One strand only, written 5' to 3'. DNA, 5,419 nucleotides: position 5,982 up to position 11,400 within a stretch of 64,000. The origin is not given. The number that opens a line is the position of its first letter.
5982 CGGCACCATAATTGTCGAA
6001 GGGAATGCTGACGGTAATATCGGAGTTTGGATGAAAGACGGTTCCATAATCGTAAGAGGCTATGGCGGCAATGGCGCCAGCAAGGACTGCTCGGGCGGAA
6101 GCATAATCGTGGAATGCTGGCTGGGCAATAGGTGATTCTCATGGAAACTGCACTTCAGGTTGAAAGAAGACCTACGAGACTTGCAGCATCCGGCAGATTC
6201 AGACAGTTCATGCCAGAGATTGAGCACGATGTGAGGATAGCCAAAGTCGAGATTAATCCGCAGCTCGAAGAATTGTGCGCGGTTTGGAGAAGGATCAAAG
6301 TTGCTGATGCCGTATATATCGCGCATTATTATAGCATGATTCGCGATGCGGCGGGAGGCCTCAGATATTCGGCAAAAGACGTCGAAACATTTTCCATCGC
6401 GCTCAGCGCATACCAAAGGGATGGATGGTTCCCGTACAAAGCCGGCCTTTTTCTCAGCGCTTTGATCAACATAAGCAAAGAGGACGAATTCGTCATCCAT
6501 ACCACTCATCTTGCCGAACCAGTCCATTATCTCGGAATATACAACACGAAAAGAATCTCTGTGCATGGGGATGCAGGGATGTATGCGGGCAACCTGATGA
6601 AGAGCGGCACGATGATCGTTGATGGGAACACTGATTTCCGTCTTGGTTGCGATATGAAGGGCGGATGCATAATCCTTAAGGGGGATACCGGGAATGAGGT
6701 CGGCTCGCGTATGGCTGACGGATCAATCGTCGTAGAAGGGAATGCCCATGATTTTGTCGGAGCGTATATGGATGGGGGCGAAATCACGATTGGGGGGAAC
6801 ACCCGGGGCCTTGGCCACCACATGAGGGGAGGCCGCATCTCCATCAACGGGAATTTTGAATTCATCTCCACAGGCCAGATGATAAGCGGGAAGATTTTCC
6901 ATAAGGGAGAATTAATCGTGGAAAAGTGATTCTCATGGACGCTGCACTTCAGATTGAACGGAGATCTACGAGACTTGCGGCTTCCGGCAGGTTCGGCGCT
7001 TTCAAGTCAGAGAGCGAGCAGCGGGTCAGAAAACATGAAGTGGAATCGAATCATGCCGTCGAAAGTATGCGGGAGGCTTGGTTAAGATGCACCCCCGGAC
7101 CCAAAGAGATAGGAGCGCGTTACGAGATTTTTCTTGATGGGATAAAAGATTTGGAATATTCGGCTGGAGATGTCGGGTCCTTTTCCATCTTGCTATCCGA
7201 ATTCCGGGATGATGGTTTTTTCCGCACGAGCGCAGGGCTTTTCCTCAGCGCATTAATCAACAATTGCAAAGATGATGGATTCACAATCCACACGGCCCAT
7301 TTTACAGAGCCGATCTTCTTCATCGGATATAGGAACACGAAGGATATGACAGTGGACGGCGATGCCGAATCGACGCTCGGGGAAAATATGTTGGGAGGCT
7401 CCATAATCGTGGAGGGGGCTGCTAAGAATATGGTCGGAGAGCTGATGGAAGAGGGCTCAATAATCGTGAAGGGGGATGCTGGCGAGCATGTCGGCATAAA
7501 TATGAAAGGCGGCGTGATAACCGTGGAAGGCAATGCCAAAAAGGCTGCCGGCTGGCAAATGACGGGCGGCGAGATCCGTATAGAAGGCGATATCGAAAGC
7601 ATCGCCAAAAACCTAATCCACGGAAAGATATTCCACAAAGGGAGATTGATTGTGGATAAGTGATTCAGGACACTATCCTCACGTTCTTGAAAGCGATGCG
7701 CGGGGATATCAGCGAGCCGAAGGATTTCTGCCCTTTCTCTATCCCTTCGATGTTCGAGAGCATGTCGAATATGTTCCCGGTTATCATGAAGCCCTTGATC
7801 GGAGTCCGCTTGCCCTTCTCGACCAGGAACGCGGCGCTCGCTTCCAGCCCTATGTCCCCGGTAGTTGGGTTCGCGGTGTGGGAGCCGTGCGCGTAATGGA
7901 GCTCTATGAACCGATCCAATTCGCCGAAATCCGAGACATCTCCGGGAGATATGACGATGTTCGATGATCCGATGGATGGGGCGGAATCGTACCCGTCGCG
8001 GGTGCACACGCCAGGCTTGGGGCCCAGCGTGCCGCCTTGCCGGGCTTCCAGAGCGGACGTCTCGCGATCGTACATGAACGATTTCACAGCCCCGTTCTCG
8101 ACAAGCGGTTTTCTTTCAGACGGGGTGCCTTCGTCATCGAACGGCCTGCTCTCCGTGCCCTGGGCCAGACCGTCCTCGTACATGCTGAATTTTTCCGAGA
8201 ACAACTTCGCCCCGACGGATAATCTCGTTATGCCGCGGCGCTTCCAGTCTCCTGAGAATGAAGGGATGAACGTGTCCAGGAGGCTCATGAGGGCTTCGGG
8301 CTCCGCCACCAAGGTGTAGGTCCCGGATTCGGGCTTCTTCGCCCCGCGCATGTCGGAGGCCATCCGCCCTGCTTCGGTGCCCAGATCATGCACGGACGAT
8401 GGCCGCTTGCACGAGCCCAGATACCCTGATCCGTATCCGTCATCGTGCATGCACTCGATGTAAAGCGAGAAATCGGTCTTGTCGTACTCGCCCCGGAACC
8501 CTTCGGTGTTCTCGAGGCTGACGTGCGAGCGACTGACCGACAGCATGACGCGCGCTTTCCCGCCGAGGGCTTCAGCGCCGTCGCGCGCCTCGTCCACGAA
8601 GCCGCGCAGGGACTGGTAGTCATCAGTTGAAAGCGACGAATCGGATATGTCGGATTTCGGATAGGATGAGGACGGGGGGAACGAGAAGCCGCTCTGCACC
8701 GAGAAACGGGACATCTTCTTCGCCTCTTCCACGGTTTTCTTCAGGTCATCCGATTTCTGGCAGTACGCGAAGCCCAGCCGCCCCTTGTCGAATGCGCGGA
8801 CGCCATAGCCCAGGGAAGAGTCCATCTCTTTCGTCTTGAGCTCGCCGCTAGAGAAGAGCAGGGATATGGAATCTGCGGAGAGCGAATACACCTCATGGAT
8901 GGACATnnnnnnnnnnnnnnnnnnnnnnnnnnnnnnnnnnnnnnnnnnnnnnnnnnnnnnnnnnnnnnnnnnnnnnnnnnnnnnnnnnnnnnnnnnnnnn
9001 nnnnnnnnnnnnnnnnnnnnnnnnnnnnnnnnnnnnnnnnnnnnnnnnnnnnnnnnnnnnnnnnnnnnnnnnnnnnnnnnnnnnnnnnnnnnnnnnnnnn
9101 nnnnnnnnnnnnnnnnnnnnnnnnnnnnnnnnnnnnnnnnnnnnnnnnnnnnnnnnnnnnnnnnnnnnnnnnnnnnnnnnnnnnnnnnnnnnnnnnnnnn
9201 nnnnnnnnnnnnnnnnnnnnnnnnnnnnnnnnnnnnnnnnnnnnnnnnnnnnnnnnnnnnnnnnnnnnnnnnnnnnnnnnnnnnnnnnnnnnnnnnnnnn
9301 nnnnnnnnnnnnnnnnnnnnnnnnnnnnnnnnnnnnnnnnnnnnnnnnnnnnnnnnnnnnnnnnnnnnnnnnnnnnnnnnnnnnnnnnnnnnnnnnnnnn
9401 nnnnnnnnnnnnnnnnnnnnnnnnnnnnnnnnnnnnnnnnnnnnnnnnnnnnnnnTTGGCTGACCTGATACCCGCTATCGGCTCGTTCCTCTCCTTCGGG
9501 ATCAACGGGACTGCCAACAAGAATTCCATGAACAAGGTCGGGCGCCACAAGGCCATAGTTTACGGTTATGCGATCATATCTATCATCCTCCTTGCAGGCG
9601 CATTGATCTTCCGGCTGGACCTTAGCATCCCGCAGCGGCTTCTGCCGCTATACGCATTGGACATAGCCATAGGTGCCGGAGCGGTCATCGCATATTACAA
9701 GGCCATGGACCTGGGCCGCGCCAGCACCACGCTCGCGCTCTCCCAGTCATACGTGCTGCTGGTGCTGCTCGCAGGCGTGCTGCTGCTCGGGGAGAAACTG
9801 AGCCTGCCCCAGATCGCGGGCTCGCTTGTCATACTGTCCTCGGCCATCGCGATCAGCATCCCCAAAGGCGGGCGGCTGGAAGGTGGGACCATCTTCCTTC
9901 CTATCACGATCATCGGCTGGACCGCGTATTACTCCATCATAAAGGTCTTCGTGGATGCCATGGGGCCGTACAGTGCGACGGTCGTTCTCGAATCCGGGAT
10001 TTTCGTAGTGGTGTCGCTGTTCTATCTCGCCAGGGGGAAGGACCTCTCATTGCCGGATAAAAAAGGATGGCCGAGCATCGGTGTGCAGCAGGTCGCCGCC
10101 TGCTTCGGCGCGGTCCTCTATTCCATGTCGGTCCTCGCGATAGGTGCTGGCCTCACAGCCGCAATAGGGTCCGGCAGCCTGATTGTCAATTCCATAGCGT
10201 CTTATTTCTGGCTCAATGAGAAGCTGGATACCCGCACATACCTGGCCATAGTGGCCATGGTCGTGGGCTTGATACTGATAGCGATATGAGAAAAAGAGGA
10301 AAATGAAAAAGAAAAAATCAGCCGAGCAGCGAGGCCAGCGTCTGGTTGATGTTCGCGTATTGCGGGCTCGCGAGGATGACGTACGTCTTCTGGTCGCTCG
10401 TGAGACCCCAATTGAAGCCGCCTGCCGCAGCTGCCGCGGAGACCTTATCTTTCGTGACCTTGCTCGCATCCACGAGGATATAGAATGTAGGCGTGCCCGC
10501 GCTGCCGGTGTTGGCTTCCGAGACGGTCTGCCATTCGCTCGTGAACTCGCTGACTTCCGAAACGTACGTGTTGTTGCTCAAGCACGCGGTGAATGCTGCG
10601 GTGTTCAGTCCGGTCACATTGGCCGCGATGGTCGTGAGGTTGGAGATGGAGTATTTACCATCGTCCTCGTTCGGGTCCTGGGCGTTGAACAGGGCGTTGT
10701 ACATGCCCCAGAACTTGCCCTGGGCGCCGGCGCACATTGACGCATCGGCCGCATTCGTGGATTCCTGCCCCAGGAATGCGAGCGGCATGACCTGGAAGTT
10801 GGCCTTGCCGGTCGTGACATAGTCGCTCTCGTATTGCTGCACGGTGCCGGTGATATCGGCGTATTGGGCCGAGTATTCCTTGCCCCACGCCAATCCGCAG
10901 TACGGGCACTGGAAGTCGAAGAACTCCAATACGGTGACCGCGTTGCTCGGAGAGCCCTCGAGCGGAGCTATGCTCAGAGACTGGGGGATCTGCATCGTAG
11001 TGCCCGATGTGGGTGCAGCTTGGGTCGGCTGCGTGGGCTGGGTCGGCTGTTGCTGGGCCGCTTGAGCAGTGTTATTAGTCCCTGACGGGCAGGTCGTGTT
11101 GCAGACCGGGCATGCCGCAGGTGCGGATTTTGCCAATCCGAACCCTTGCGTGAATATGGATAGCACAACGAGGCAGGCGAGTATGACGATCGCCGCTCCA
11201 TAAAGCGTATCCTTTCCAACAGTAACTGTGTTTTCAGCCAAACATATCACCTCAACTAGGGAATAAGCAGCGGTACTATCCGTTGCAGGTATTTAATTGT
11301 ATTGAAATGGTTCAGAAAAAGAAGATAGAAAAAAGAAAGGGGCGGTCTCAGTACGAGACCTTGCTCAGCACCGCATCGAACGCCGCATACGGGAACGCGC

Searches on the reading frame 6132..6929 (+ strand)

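Call 57: search_protein_families(library=pfam, proteins=[window:6132-6929:+], max_evalue=0.001)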
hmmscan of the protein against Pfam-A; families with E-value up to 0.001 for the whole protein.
window:6132-6929:+ (265 aa): 1 family
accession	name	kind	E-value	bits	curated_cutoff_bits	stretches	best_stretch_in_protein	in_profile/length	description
PF01493.24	GXGXG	-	6.8e-08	32.7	32.5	1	138-236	48-160/190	GXGXG motif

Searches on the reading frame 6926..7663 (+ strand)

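Call 57: search_protein_families(library=pfam, proteins=[window:6926-7663:+], max_evalue=0.001)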
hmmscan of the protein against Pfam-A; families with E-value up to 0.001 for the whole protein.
window:6926-7663:+ (245 aa): 1 family
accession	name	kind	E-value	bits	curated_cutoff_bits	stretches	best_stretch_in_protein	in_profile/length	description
PF01493.24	GXGXG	-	3e-08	33.9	32.5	1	140-223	53-147/190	GXGXG motif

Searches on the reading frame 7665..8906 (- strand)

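Call 29: search_protein_families(library=pfam, proteins=[window:7665-8906:-], max_evalue=0.001)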
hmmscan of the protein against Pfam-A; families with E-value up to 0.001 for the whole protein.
window:7665-8906:- (413 aa): 3 families
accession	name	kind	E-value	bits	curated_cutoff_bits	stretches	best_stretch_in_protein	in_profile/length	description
PF19289.4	PmbA_TldD_3rd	-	1.6e-48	165.2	22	1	194-411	1-218/220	PmbA/TldA metallopeptidase C-terminal domain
PF01523.21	PmbA_TldD_1st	-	7.8e-11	42.4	20.9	1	5-65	2-64/65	PmbA/TldA metallopeptidase domain 1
PF19290.4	PmbA_TldD_2nd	-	1.7e-05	25.7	20.9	1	119-186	36-108/109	PmbA/TldA metallopeptidase central domain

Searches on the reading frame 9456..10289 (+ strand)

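Call 57: search_protein_families(library=pfam, proteins=[window:9456-10289:+], max_evalue=0.001)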
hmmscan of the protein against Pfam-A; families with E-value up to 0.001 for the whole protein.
window:9456-10289:+ (277 aa): 2 families
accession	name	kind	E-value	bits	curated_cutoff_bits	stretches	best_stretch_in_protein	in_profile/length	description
PF00892.27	EamA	-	3.7e-21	76.2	28.2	2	7-134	7-134/135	EamA-like transporter family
PF06800.18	Sugar_transport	-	0.00068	19.5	26.3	0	142-276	145-271/280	Sugar transport protein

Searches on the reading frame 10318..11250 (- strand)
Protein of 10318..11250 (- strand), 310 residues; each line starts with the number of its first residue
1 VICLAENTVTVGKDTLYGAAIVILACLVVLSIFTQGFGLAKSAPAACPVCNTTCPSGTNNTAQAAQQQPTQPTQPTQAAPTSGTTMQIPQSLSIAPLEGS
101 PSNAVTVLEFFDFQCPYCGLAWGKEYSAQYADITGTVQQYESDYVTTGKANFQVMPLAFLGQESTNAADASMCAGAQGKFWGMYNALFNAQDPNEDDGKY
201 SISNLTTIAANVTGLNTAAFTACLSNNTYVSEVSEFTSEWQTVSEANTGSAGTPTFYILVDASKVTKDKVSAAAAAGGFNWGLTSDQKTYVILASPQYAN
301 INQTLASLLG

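Call 29: search_protein_families(library=pfam, proteins=[window:10318-11250:-], max_evalue=0.001)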
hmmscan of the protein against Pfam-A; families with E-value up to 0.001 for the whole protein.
window:10318-11250:- (310 aa): 2 families
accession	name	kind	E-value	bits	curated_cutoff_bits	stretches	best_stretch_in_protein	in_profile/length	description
PF13462.12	Thioredoxin_4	-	5.8e-14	53.1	23.2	1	99-258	9-145/165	Thioredoxin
PF01323.26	DSBA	-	5e-09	36.7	25.6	1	106-258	1-172/191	DSBA-like thioredoxin domain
